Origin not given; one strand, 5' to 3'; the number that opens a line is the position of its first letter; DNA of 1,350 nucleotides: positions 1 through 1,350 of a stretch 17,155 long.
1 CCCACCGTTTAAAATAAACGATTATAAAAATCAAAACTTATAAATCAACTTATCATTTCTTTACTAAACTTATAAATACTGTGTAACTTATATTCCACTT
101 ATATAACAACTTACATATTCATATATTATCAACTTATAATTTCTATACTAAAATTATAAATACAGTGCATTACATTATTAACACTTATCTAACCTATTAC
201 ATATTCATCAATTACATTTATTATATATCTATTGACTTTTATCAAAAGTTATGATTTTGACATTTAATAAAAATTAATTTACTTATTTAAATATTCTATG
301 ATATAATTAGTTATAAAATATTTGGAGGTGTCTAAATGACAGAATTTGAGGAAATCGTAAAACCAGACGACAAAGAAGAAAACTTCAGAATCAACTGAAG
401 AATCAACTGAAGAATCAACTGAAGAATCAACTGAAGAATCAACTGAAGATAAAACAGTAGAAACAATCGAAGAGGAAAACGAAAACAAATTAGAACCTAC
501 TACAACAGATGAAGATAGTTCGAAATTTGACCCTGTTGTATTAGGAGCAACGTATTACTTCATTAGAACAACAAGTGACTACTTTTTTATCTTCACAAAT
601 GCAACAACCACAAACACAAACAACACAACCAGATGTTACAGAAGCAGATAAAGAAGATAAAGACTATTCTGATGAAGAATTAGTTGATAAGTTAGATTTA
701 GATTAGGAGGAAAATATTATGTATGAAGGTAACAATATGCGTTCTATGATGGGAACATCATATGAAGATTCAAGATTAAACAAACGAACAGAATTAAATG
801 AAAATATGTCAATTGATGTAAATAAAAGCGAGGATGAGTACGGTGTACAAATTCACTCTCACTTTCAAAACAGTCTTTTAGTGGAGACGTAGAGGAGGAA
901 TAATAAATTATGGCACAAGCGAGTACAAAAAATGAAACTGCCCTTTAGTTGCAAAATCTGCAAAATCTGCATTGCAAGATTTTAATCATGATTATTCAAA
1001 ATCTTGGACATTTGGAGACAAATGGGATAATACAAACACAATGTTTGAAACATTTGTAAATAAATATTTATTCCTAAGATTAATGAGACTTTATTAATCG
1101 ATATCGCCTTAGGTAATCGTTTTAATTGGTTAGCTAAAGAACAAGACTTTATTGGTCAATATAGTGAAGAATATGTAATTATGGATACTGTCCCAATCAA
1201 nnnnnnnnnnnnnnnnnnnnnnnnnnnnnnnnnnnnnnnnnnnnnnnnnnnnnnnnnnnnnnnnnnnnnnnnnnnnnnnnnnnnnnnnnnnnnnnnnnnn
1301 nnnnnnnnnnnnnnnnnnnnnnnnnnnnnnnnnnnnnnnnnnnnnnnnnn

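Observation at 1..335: Repeat-rich 335-bp non-coding left leader with a degenerate ~87-bp duplication and multiple ACTTATA motifs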

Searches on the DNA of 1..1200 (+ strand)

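Call 4: search_dna_similar(query=window:1-1200:+, collection=phages, mode=near, max_rows=40)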
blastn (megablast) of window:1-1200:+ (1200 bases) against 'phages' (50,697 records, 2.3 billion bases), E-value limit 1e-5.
Records with a match: 73; places in all: 119; records where one place covers at least 80% of the query: 57.
Best place of each record, by identity: 95-99% 5; 90-95% 16; 80-90% 52.
By first word of the organism name: Staphylococcus 73.
By host as written in the record: Staphylococcus aureus 45; - 4; Staphylococcus aureus ATCC 29213 3; Staphylococcus sp. 3; Staphylococcus aureus strain SA27 3; Staphylococcus aureus NRS382 2; Staphylococcus aureus subsp. aureus RN4220 2; Staphylococcus aureus ATCC 25923 2; and 9 more.
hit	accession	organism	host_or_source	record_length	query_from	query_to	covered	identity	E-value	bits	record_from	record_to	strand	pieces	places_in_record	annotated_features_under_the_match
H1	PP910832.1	Staphylococcus phage vB_Sau-F2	Staphylococcus aureus MRSA-Sau-F2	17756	1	1200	100%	98.0%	0e+0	2084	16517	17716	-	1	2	hypothetical protein (x2) | major capsid protein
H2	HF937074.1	Staphylococcus phage PSa3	Staphylococcus aureus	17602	1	1200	99%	93.1%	0e+0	1728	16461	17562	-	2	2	PSa3_ORF20c: hypothetical protein | PSa3_ORF18c: putative phage capsid and scaffold protein | PSa3_ORF19c: hypothetical protein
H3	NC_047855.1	Staphylococcus phage PSa3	Staphylococcus aureus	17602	1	1200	99%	93.1%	0e+0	1728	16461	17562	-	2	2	PSa3_ORF20c: hypothetical protein | PSa3_ORF18c: major head protein | PSa3_ORF19c: hypothetical protein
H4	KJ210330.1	Staphylococcus phage GRCS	Staphylococcus aureus NRS382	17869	1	1200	100%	91.9%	0e+0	1752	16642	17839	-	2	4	hypothetical protein (x2) | major capsid protein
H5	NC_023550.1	Staphylococcus phage GRCS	Staphylococcus aureus NRS382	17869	1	1200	100%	91.9%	0e+0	1752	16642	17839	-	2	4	hypothetical protein (x2) | major head protein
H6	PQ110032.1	Staphylococcus phage vB_SauP_PSK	Staphylococcus aureus SK1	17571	1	1200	100%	91.8%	0e+0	1739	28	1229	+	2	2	hypothetical protein (x2) | capsid and scaffold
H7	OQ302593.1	Staphylococcus phage Simurgh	Staphylococcus aureus ATCC 29213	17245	50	1200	96%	94.0%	0e+0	1735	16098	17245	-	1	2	hypothetical protein (x2) | major capsid protein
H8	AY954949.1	Staphylococcus phage 66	-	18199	1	1197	99%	89.1%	0e+0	1475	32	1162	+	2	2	ORF015 | ORF006 | ORF029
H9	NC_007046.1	Staphylococcus phage 66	Staphylococcus aureus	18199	1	1197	99%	89.1%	0e+0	1475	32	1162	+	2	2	hypothetical protein (x2) | major head protein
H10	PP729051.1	Staphylococcus phage vB_SauR_MO29M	Staphylococcus aureus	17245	50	1200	96%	91.4%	0e+0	1568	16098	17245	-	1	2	hypothetical protein (x2) | major capsid protein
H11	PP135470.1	Staphylococcus phage vB_SauR_SW25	Staphylococcus aureus ATCC 43300 ...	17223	63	1200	95%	92.2%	0e+0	1615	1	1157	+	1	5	chaperone protein | capsid and scaffold protein | arstotzka protein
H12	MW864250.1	Staphylococcus phage SAPYZU_11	Staphylococcus aureus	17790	1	1197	96%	89.3%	0e+0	1440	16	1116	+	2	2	hypothetical protein (x2) | major head protein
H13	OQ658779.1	Staphylococcus phage vB_Sa_2868B2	Staphylococcus aureus 2868B2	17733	1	1200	96%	89.1%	0e+0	1427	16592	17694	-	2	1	hypothetical protein (x3)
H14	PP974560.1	Staphylococcus phage MSP15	Staphylococcus aureus ...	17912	1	1200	96%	87.9%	0e+0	1363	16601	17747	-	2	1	record has no annotation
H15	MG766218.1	Staphylococcus phage vB_SauP_phiAGO1.3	Staphylococcus aureus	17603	132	1200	89%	94.2%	0e+0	1631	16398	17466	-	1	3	hypothetical protein (x2) | capsid and scaffold protein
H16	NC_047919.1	Staphylococcus phage vB_SauP_phiAGO1.3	Staphylococcus aureus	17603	132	1200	89%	94.2%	0e+0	1631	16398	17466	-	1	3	hypothetical protein (x2) | major head protein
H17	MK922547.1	Staphylococcus phage SA30-CTH2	Staphylococcus aureus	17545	1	1200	96%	85.9%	0e+0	1196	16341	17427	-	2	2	hypothetical protein (x2) | major capsid protein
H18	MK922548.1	Staphylococcus phage SA46-CTH4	Staphylococcus aureus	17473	1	1200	96%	85.8%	0e+0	1191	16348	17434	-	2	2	hypothetical protein (x2) | major capsid protein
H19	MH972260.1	Staphylococcus phage Pabna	Staphylococcus aureus subsp. aureus ...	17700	38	1200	96%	85.7%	0e+0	1187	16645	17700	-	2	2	hypothetical protein (x2) | major capsid protein | repeat_region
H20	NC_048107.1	Staphylococcus phage Pabna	Staphylococcus aureus subsp. aureus ...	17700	38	1200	96%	85.7%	0e+0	1187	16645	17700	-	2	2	hypothetical protein (x2) | major head protein | repeat_region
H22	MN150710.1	Staphylococcus phage vB_SauP-436A1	Staphylococcus aureus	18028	1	1200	96%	85.7%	0e+0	1209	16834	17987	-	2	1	hypothetical protein (x2) | capsid and scaffold protein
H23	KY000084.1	Staphylococcus phage SCH1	Staphylococcus aureus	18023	1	1200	96%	85.7%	0e+0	1209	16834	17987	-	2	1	hypothetical protein (x2) | capsid and scaffold protein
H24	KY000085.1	Staphylococcus phage SCH111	Staphylococcus aureus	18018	1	1200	96%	85.7%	0e+0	1209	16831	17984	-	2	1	hypothetical protein (x2) | capsid and scaffold protein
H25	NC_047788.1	Staphylococcus phage SCH1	Staphylococcus aureus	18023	1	1200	96%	85.7%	0e+0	1209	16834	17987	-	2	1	hypothetical protein (x2) | major head protein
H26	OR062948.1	Staphylococcus phage 351Saur083PP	Staphylococcus aureus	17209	169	1200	86%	95.5%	0e+0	1635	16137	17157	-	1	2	inner core protein | major capsid protein | arstotzka protein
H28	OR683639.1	Staphylococcus phage vB_SauR_SW21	methicillin-resistant Staphylococcus ...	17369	178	1200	85%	94.0%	0e+0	1561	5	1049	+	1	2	Chaperone protein | capsid and scaffold | hypothetical protein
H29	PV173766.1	Staphylococcus phage ESa4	Staphylococcus aureus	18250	128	1200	89%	88.6%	0e+0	1301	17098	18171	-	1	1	hypothetical protein (x3) | major head protein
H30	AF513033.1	Staphylococcus phage P68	-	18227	132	1200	89%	88.4%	0e+0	1288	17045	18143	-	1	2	unknown (x2) | major head protein | ribosome_binding_site (x3)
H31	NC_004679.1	Staphylococcus phage P68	Staphylococcus aureus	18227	132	1200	89%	88.4%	0e+0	1288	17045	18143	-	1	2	hypothetical protein (x2) | major head protein | ribosome_binding_site (x3)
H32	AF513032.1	Staphylococcus phage phi44AHJD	-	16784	132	1200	89%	88.3%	0e+0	1282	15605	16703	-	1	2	hypothetical protein (x2) | major head protein | ribosome_binding_site (x3)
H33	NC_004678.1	Staphylococcus phage phi44AHJD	-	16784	132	1200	89%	88.3%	0e+0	1282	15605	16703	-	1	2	hypothetical protein (x2) | major head protein | ribosome_binding_site (x3)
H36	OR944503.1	Staphylococcus phage vB_SauP_L1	Staphylococcus sp.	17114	131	1200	89%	88.0%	0e+0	1254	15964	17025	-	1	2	hypothetical protein (x2) | major capsid protein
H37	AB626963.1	Staphylococcus phage S13'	Staphylococcus aureus strain SA27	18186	131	1200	89%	87.5%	0e+0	1225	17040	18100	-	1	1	hypothetical protein (x2) | putative major capsid protein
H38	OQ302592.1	Staphylococcus phage Huma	Staphylococcus aureus ATCC 29213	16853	221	1200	82%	95.5%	0e+0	1567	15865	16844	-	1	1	hypothetical protein (x2) | major capsid protein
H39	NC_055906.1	Staphylococcus phage vB_SauP_EBHT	Staphylococcus aureus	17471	221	1200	82%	95.0%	0e+0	1541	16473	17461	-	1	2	hypothetical protein (x2) | major head protein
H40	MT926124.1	Staphylococcus phage Portland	Staphylococcus aureus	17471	221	1200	82%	95.0%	0e+0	1541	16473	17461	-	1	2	hypothetical protein (x2) | major capsid protein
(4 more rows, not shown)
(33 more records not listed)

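Call 8: search_rna_families(source=window, start=1, end=500, threshold=evalue, max_evalue=10, show_alignments=3)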
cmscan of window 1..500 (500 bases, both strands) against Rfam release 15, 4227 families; matches with E-value up to 10: 4.
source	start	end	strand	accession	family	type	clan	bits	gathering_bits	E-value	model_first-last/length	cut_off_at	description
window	281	355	+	RF03387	mir-1902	Gene; miRNA;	-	19.6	80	0.32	1-79/79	no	mir-1902 microRNA precursor family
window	442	464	-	RF01355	CRISPR-DR26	Gene; CRISPR;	-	17.5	39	2.6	1-25/25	no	CRISPR RNA direct repeat element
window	439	475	+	RF02946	cow-rumen-1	Gene; sRNA;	-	16.2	53.4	0.54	1-61/61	no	cow-rumen-1 RNA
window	19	40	-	RF00390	TYMV_upPK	Cis-reg;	-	13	38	9.4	1-23/23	no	turnip yellow mosaic virus upstream pseudo-knot (TYMV_upPK)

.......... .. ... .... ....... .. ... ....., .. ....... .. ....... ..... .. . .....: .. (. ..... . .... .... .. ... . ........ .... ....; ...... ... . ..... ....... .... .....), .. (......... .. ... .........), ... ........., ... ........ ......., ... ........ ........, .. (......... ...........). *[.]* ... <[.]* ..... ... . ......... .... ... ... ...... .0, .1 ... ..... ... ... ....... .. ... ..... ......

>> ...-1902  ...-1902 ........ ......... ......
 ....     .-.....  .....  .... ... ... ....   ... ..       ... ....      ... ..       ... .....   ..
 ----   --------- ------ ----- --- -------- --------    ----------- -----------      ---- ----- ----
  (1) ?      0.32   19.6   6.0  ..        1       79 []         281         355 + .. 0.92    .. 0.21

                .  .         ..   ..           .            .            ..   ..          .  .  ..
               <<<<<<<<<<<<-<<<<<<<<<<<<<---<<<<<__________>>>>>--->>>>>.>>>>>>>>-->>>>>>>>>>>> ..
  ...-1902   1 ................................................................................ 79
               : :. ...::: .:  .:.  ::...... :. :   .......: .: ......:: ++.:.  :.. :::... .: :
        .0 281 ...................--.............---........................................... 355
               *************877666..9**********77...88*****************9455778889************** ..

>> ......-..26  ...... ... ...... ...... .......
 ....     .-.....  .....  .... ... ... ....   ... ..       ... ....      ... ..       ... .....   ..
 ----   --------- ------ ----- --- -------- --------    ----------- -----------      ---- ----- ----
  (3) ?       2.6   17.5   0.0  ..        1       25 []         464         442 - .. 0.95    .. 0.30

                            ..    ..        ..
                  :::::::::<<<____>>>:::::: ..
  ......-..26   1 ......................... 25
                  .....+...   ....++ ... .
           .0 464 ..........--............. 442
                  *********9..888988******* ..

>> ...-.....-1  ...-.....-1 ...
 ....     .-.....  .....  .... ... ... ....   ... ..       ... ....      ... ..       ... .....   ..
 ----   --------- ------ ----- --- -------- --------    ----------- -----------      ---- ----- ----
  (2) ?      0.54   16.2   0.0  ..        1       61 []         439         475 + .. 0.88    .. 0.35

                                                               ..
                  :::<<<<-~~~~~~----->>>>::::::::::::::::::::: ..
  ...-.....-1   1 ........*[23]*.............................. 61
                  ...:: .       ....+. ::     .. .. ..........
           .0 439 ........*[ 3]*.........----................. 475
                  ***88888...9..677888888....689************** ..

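Call 11: get_annotated_region(hit=H1, flank=500)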
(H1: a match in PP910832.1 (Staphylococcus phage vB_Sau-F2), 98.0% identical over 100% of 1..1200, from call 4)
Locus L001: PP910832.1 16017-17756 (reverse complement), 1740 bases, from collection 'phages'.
description: Staphylococcus phage vB_Sau-F2, complete genome.
organism: Staphylococcus phage vB_Sau-F2 (NCBI taxid 3163549)
taxonomy: Viruses; Duplodnaviria; Heunggongvirae; Uroviricota; Caudoviricetes
host: Staphylococcus aureus MRSA-Sau-F2; source: raw fish rinse; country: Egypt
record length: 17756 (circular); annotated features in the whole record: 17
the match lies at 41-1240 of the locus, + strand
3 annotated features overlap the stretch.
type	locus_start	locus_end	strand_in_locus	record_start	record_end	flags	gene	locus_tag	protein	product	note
CDS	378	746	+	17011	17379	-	-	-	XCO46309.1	hypothetical protein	-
CDS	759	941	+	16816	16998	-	-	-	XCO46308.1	hypothetical protein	-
CDS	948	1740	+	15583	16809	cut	-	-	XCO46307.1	major capsid protein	-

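Call 12: get_annotated_region(hit=H19, flank=500)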
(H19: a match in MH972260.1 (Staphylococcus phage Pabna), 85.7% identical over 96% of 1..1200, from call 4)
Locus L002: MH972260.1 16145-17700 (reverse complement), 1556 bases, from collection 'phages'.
description: Staphylococcus phage Pabna, complete genome.
organism: Staphylococcus phage Pabna (NCBI taxid 2483713)
taxonomy: Viruses; Duplodnaviria; Heunggongvirae; Uroviricota; Caudoviricetes; Rountreeviridae; Rakietenvirinae; Rosenblumvirus; Rosenblumvirus pabna
host: Staphylococcus aureus subsp. aureus RN4220; source: wastewater; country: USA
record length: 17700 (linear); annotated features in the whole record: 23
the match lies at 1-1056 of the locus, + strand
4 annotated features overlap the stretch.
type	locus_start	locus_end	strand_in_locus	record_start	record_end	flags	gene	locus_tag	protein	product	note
repeat_region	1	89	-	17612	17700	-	-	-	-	-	-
CDS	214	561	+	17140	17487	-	-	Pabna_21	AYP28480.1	hypothetical protein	-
CDS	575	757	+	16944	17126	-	-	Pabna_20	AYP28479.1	hypothetical protein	-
CDS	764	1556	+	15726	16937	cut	-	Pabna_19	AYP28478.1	major capsid protein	-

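Call 13: get_annotated_region(hit=H30, flank=500)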
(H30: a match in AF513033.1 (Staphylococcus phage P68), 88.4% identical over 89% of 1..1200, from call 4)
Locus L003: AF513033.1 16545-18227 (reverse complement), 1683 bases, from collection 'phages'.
description: Staphylococcus aureus phage phiP68, complete genome.
organism: Staphylococcus phage P68 (NCBI taxid 204090)
taxonomy: Viruses; Duplodnaviria; Heunggongvirae; Uroviricota; Caudoviricetes; Rountreeviridae; Rakietenvirinae; Rosenblumvirus
host: -; source: -; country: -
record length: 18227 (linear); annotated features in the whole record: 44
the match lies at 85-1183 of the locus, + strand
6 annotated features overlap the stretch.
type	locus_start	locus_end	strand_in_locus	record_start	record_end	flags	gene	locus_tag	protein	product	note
regulatory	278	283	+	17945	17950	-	-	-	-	ribosome_binding_site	-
CDS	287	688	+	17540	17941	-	-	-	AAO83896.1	unknown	ORF22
regulatory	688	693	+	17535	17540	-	-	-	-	ribosome_binding_site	-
CDS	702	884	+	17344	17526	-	-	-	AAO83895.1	unknown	ORF21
regulatory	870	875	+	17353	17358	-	-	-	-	ribosome_binding_site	-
CDS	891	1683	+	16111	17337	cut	-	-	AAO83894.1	major head protein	ORF20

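Call 14: get_annotated_region(hit=H2, flank=500)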
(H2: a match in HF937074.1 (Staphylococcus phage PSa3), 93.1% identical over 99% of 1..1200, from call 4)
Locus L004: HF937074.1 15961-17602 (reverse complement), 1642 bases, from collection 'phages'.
description: Staphylococcus phage PSa3 complete sequence.
organism: Staphylococcus phage PSa3 (NCBI taxid 1319980)
taxonomy: Viruses; Duplodnaviria; Heunggongvirae; Uroviricota; Caudoviricetes; Rountreeviridae; Rakietenvirinae; Rosenblumvirus; Rosenblumvirus PSa3
host: Staphylococcus aureus; source: -; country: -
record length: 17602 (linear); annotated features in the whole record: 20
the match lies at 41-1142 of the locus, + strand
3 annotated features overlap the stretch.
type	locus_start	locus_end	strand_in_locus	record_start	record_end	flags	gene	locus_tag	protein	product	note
CDS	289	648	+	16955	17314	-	PSa3_ORF20c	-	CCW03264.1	hypothetical protein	-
CDS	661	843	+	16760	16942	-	PSa3_ORF19c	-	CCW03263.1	hypothetical protein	-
CDS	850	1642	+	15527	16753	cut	PSa3_ORF18c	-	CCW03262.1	putative phage capsid and scaffold protein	-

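Call 15: get_annotated_region(hit=H4, flank=500)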
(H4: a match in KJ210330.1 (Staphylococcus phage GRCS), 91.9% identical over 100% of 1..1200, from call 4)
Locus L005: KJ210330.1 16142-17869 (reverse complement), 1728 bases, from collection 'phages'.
description: Staphylococcus phage GRCS, complete genome.
organism: Staphylococcus phage GRCS (NCBI taxid 1453367)
taxonomy: Viruses; Duplodnaviria; Heunggongvirae; Uroviricota; Caudoviricetes; Rountreeviridae; Rakietenvirinae; Rosenblumvirus; Rosenblumvirus GRCS
host: Staphylococcus aureus NRS382; source: India; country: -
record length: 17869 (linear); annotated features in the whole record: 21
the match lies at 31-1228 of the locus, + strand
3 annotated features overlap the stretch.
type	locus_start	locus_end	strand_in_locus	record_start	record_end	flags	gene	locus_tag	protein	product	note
CDS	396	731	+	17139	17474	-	-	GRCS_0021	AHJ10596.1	hypothetical protein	-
CDS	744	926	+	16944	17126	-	-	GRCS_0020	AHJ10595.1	hypothetical protein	-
CDS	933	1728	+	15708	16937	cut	-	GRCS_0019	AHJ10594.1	major capsid protein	-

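Call 16: get_annotated_region(hit=H6, flank=500)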
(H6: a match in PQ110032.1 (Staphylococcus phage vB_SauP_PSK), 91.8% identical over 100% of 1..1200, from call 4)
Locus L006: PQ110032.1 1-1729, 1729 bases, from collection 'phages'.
description: Staphylococcus phage vB_SauP_PSK, complete genome.
organism: Staphylococcus phage vB_SauP_PSK (NCBI taxid 3240362)
taxonomy: Viruses; Duplodnaviria; Heunggongvirae; Uroviricota; Caudoviricetes; Rountreeviridae; Rakietenvirinae; Rosenblumvirus
host: Staphylococcus aureus SK1; source: sewage; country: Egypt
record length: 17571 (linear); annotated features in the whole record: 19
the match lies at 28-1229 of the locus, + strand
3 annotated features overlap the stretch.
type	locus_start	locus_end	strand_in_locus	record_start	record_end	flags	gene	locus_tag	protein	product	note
CDS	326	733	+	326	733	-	-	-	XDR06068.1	hypothetical protein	-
CDS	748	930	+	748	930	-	-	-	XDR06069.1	hypothetical protein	-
CDS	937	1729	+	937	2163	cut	-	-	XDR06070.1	capsid and scaffold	-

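Call 17: get_annotated_region(hit=H8, flank=500)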
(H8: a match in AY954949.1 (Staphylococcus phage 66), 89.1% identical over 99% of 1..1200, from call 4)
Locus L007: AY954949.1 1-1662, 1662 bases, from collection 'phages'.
description: Bacteriophage 66, complete genome.
organism: Staphylococcus phage 66 (NCBI taxid 320832)
taxonomy: Viruses; Duplodnaviria; Heunggongvirae; Uroviricota; Caudoviricetes; Rountreeviridae; Rakietenvirinae; Rosenblumvirus; Rosenblumvirus rv66
host: -; source: -; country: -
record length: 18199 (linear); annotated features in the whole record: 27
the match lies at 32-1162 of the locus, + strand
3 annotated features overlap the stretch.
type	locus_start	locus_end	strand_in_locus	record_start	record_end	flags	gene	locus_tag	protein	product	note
CDS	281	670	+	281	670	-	-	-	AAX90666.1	ORF015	66ORF015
CDS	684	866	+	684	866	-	-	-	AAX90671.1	ORF029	66ORF029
CDS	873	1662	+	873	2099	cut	-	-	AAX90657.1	ORF006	66ORF006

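Call 18: get_annotated_region(hit=H12, flank=500)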
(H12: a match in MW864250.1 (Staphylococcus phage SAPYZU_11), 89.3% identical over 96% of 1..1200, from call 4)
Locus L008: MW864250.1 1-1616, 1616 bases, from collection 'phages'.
description: Staphylococcus phage SAPYZU_11, complete genome.
organism: Staphylococcus phage SAPYZU_11 (NCBI taxid 2835942)
taxonomy: Viruses; Duplodnaviria; Heunggongvirae; Uroviricota; Caudoviricetes; Rountreeviridae; Rakietenvirinae; Rosenblumvirus
host: Staphylococcus aureus; source: -; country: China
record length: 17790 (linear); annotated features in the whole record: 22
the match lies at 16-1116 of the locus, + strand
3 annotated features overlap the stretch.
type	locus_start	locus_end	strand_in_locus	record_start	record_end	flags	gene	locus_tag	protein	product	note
CDS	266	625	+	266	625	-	-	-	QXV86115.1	hypothetical protein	ORF1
CDS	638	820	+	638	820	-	-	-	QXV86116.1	hypothetical protein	ORF2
CDS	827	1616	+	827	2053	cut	-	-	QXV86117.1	major head protein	ORF3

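Call 19: get_annotated_region(hit=H14, flank=500)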
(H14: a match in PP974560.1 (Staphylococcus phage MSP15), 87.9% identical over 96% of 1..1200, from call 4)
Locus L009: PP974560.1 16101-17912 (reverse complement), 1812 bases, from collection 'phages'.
description: UNVERIFIED: Staphylococcus phage MSP15, complete genome.
organism: Staphylococcus phage MSP15 (NCBI taxid 3234959)
taxonomy: Viruses; Duplodnaviria; Heunggongvirae; Uroviricota; Caudoviricetes; Rountreeviridae; Rakietenvirinae; Rosenblumvirus
host: Staphylococcus aureus (methicillin-resistant); source: sewage in the hospital; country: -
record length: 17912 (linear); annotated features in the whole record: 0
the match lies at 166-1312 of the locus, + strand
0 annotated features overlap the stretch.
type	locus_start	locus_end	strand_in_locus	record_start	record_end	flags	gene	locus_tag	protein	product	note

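Call 20: get_annotated_region(hit=H17, flank=500)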
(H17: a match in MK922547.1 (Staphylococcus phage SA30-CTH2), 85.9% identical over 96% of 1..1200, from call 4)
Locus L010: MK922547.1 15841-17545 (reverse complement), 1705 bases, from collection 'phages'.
description: Staphylococcus phage SA30-CTH2, complete genome.
organism: Staphylococcus phage SA30-CTH2 (NCBI taxid 2591036)
taxonomy: Viruses; Duplodnaviria; Heunggongvirae; Uroviricota; Caudoviricetes; Rountreeviridae; Rakietenvirinae; Rosenblumvirus
host: Staphylococcus aureus; source: -; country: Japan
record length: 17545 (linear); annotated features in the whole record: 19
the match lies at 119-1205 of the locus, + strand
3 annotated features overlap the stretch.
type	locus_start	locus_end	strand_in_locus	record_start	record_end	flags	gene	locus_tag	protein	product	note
CDS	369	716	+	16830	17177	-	-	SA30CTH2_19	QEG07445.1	hypothetical protein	-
CDS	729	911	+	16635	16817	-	-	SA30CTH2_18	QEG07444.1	hypothetical protein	-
CDS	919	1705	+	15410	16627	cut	-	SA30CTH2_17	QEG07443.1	major capsid protein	-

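Call 21: get_annotated_region(hit=H22, flank=500)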
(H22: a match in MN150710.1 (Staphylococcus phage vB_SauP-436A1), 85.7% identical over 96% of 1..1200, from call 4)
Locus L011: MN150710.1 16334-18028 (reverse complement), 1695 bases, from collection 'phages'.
description: Staphylococcus phage vB_SauP-436A1, complete genome.
organism: Staphylococcus phage vB_SauP-436A1 (NCBI taxid 2601670)
taxonomy: Viruses; Duplodnaviria; Heunggongvirae; Uroviricota; Caudoviricetes; Rountreeviridae; Rakietenvirinae; Rosenblumvirus; Rosenblumvirus SCH1
host: Staphylococcus aureus; source: nasal sample from a patient with a respiratory tract infection; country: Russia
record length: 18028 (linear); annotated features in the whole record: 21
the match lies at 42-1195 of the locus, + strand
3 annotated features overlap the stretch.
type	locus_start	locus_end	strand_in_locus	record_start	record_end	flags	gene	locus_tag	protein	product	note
CDS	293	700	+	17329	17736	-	-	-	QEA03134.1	hypothetical protein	-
CDS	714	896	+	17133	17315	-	-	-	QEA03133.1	hypothetical protein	-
CDS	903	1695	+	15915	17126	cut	-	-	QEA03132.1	capsid and scaffold protein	-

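Call 22: get_annotated_region(hit=H32, flank=500)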
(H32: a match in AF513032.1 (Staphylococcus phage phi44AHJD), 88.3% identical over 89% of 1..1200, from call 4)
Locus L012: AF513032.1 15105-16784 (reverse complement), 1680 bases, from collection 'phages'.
description: Staphylococcus phage phi44AHJD, complete genome.
organism: Staphylococcus phage phi44AHJD (NCBI taxid 2679897)
taxonomy: Viruses; Duplodnaviria; Heunggongvirae; Uroviricota; Caudoviricetes; Rountreeviridae; Rakietenvirinae; Rosenblumvirus; Rosenblumvirus rv44AHJD
host: -; source: -; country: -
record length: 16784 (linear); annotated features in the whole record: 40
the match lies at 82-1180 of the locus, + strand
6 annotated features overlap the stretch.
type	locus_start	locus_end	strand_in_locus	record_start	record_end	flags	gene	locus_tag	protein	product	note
regulatory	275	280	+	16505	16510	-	-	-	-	ribosome_binding_site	-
CDS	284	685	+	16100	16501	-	-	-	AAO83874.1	hypothetical protein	ORF22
regulatory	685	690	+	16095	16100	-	-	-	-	ribosome_binding_site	-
CDS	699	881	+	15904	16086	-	-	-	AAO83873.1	hypothetical protein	ORF21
regulatory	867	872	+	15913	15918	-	-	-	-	ribosome_binding_site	-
CDS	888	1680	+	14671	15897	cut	-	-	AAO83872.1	major head protein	ORF20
